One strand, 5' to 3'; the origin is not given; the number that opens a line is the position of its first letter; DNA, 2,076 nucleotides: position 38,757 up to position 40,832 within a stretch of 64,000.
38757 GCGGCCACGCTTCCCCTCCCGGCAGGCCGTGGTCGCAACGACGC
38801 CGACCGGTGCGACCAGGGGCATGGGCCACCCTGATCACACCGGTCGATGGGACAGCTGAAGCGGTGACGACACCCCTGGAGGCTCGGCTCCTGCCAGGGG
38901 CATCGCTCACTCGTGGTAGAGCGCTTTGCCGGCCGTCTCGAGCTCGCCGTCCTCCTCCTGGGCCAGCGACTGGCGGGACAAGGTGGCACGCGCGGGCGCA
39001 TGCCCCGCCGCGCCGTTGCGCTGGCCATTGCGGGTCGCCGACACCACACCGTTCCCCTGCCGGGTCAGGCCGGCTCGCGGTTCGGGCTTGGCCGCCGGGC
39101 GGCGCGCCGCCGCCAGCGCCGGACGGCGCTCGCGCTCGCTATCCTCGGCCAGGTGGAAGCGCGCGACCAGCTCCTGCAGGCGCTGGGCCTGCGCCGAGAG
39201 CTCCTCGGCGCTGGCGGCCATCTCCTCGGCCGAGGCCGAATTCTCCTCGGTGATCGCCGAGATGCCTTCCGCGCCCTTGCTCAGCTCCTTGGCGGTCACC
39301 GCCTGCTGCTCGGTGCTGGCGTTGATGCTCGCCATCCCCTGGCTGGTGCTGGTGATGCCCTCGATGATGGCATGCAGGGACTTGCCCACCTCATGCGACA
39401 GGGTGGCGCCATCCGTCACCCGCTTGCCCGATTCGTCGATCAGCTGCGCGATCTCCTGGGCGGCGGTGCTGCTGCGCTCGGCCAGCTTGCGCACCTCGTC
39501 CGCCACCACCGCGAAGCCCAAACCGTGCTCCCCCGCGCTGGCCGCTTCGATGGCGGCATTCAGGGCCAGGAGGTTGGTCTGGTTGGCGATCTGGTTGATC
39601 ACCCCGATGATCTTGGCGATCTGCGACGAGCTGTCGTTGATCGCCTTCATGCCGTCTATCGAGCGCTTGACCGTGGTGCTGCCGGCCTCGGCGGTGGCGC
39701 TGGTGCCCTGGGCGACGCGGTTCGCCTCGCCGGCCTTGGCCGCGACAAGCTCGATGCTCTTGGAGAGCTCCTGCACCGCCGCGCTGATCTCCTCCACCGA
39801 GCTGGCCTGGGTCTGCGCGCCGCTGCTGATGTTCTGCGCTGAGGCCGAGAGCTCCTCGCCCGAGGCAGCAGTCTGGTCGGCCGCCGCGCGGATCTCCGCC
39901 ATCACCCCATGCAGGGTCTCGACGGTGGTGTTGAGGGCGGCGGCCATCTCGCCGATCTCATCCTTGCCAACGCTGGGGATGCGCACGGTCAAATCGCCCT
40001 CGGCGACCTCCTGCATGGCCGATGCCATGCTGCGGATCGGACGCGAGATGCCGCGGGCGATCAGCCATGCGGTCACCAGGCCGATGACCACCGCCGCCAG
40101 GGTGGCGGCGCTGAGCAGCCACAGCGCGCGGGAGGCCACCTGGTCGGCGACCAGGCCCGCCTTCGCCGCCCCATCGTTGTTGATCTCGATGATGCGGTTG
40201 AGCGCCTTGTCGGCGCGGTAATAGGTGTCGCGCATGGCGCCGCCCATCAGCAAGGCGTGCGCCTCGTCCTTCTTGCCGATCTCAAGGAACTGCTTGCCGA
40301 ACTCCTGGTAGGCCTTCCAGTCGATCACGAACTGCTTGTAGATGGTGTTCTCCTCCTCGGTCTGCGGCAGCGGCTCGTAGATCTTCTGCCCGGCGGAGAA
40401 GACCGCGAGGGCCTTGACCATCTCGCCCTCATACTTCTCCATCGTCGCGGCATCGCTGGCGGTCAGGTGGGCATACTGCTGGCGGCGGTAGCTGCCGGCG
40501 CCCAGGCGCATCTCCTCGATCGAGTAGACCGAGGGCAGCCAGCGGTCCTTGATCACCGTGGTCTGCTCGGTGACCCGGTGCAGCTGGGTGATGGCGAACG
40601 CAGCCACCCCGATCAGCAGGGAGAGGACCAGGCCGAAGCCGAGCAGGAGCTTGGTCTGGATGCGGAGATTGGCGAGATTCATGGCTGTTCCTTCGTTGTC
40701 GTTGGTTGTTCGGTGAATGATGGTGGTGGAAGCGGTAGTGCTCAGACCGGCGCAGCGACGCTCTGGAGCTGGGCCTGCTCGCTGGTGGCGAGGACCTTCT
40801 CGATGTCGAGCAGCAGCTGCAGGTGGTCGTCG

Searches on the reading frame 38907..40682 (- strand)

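Call 4: search_protein_families(library=pfam, proteins=[window:38907-40682:-])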
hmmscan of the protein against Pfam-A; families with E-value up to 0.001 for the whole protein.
window:38907-40682:- (591 aa): 3 families
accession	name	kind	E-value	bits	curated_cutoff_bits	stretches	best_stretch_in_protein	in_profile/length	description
PF00015.26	MCPsignal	-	2.4e-41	141.9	34.6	1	323-477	3-171/172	Methyl-accepting chemotaxis protein (MCP) signalling domain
PF12729.13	4HB_MCP_1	-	1.7e-18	67.2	27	1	5-179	1-177/181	Four helix bundle sensory module for signal transduction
PF00672.30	HAMP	-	3e-17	63.1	25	1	207-258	1-52/53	HAMP domain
